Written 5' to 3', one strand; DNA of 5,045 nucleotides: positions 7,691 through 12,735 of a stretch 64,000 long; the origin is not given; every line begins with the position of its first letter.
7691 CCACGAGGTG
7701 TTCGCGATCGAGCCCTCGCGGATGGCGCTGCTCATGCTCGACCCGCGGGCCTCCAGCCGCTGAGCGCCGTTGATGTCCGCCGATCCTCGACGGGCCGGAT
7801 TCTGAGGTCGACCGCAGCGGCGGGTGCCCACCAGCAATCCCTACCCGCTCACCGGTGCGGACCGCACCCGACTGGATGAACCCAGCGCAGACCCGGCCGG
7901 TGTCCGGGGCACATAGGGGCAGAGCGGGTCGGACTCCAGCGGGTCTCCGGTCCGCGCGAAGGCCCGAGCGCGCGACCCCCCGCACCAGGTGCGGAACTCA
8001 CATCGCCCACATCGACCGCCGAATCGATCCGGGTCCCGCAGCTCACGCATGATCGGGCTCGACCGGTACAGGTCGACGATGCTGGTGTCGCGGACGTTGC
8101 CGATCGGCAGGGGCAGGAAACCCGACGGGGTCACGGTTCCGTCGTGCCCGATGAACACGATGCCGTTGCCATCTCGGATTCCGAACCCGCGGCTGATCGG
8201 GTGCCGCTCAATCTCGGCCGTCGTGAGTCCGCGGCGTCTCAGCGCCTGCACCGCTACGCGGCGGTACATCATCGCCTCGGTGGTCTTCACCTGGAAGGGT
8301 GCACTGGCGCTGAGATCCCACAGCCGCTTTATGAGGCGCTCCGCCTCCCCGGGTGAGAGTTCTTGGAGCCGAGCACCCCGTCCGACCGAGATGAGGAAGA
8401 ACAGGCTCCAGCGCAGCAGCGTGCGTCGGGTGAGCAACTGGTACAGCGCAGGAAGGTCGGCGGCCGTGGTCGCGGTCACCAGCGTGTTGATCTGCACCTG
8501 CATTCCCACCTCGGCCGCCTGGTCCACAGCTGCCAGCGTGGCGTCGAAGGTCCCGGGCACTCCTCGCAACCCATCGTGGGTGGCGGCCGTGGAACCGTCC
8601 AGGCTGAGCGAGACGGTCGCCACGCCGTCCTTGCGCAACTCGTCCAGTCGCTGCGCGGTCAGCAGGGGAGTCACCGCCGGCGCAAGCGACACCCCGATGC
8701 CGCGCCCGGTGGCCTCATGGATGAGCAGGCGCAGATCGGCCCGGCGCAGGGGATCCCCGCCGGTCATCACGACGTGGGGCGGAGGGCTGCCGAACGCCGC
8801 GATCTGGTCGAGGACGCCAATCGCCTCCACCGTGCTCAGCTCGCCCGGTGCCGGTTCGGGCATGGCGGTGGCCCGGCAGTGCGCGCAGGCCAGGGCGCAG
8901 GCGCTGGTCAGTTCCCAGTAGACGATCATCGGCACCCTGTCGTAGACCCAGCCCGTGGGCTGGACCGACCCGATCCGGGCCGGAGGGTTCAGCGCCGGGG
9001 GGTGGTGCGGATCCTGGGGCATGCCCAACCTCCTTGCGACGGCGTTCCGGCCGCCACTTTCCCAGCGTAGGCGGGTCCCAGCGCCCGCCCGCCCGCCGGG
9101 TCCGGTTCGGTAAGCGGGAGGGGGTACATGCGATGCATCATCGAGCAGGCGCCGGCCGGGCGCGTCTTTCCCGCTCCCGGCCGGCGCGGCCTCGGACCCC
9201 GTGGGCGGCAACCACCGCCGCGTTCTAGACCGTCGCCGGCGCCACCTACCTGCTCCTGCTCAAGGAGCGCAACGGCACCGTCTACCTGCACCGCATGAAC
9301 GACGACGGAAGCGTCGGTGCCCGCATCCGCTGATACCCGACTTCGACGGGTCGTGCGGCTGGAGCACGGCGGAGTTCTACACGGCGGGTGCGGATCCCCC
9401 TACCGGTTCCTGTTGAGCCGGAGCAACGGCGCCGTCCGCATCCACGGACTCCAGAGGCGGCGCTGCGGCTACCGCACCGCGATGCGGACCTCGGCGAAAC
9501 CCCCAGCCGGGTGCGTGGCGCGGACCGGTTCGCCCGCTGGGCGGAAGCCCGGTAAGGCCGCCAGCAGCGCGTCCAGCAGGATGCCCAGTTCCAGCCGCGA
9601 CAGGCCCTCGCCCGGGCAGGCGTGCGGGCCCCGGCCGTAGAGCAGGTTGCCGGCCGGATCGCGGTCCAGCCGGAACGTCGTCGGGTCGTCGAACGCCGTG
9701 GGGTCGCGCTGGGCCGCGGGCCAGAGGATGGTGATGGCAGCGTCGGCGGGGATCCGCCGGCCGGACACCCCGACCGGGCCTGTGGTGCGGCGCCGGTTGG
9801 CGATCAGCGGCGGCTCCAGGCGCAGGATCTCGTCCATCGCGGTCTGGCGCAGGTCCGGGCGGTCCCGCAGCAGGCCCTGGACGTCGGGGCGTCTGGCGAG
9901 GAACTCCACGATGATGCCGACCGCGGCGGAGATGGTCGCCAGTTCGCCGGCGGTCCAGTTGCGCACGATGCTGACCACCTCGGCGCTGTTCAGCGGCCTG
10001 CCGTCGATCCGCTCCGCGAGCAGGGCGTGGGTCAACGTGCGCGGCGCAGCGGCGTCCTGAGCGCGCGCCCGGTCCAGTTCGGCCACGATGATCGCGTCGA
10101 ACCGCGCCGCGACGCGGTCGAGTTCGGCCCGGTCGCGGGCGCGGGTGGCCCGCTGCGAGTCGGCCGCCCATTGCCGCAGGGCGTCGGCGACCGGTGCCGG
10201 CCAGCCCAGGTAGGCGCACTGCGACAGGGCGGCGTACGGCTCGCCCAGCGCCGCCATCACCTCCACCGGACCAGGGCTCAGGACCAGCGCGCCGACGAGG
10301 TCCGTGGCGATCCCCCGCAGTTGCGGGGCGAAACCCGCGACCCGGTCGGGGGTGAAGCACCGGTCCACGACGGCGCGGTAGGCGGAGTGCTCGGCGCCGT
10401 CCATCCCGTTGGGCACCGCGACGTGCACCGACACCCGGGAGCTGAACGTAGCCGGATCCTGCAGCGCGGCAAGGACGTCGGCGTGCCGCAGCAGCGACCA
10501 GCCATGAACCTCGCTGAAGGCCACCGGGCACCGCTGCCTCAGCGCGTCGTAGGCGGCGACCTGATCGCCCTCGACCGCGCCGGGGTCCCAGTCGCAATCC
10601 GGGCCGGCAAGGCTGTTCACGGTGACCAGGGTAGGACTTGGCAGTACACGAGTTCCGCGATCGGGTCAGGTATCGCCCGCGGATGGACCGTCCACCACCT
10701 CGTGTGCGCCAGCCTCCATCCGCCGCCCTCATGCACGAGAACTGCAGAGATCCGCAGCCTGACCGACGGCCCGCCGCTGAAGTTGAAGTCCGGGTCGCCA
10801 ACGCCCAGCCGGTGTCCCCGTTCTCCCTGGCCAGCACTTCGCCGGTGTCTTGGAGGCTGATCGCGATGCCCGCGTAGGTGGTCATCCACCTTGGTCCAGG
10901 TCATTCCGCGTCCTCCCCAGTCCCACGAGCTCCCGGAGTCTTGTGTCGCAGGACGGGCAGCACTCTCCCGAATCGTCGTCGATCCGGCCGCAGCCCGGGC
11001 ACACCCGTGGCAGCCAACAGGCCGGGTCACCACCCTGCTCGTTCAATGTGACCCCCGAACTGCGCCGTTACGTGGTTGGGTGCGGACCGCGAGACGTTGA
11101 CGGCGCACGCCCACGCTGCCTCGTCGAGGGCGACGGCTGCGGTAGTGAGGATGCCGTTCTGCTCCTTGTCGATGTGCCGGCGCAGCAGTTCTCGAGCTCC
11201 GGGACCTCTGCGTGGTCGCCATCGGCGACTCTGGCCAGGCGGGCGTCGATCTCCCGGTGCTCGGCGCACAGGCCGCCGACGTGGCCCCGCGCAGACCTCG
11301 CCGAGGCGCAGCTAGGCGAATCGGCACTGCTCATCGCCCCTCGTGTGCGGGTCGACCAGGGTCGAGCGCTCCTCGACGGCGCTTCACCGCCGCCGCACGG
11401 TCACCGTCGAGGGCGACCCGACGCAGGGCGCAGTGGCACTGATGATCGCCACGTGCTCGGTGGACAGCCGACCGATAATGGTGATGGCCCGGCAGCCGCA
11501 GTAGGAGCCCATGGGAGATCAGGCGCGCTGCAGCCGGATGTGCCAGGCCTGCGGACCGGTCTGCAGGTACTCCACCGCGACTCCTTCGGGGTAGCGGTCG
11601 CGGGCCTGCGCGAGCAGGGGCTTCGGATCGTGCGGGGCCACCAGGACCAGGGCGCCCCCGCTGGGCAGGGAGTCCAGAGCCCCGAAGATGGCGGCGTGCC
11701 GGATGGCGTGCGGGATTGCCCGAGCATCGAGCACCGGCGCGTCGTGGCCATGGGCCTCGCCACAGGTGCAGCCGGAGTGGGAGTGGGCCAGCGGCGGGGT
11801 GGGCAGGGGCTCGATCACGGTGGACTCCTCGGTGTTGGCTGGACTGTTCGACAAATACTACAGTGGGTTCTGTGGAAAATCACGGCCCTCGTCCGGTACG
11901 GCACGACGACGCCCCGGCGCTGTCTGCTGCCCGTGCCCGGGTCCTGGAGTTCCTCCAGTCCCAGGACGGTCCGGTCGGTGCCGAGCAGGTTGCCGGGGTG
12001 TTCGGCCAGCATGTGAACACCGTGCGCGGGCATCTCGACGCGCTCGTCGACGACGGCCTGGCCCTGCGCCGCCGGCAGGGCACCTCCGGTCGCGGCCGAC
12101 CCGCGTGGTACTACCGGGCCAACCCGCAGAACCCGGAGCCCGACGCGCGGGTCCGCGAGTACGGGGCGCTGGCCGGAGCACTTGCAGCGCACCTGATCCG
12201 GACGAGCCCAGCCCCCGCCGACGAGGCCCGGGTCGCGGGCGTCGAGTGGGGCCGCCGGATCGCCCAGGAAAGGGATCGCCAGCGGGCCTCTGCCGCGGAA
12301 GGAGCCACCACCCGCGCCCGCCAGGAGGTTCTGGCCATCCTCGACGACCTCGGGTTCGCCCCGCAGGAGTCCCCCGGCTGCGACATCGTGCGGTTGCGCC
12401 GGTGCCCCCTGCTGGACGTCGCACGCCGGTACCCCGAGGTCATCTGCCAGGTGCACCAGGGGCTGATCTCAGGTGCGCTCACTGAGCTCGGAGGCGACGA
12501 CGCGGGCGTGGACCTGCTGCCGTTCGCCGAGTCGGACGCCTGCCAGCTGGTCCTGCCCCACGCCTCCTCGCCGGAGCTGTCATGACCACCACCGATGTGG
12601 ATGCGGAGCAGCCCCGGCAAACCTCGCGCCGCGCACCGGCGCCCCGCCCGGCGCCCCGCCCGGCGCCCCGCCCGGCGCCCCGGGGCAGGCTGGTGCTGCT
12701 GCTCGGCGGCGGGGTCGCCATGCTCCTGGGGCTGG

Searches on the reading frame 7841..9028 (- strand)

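Call 43: search_protein_families(library=pfam, proteins=[window:7841-9028:-], max_evalue=0.001)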
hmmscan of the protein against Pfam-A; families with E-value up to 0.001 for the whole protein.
window:7841-9028:- (395 aa): 2 families
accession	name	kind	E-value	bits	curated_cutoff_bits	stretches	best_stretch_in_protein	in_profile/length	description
PF04055.27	Radical_SAM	-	4.3e-14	53.5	29.5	1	39-184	2-150/166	Radical SAM superfamily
PF13186.11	SPASM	-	0.00016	22.3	21.5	1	289-343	6-66/67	Iron-sulfur cluster-binding domain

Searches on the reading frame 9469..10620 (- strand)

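Call 43: search_protein_families(library=pfam, proteins=[window:9469-10620:-], max_evalue=0.001)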
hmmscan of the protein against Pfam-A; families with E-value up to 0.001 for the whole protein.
window:9469-10620:- (383 aa): 1 family
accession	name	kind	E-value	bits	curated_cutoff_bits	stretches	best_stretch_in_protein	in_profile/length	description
PF00067.27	p450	-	9e-17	61.4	22.8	1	186-353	228-429/462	Cytochrome P450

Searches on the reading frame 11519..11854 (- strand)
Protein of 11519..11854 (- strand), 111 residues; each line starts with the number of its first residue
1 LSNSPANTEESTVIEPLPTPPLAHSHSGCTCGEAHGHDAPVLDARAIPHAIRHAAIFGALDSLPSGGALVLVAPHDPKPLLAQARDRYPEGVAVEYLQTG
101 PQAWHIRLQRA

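Call 97: search_protein_families(library=pfam, proteins=[window:11519-11854:-], max_evalue=0.001)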
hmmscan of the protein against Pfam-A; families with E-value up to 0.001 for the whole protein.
window:11519-11854:- (111 aa): 1 family
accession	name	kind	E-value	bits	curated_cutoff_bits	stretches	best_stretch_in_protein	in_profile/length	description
PF10006.14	DUF2249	-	1.9e-24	85.7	29.5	1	41-109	1-69/70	Uncharacterized conserved protein (DUF2249)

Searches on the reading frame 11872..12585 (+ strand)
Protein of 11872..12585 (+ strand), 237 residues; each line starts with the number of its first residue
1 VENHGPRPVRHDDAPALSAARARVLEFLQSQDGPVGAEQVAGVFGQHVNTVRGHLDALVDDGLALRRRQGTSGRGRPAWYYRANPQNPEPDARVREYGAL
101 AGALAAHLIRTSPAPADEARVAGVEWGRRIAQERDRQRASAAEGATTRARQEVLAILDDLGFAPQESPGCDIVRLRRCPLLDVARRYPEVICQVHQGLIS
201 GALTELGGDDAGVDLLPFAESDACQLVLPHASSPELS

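Call 42: search_protein_families(library=pfam, proteins=[window:11872-12585:+], max_evalue=0.001)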
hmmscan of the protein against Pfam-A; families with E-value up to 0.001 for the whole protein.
window:11872-12585:+ (237 aa): 1 family
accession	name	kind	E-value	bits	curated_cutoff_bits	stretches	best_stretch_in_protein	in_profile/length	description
PF12840.13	HTH_20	-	7.5e-05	23.1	27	1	19-63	4-47/51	Helix-turn-helix domain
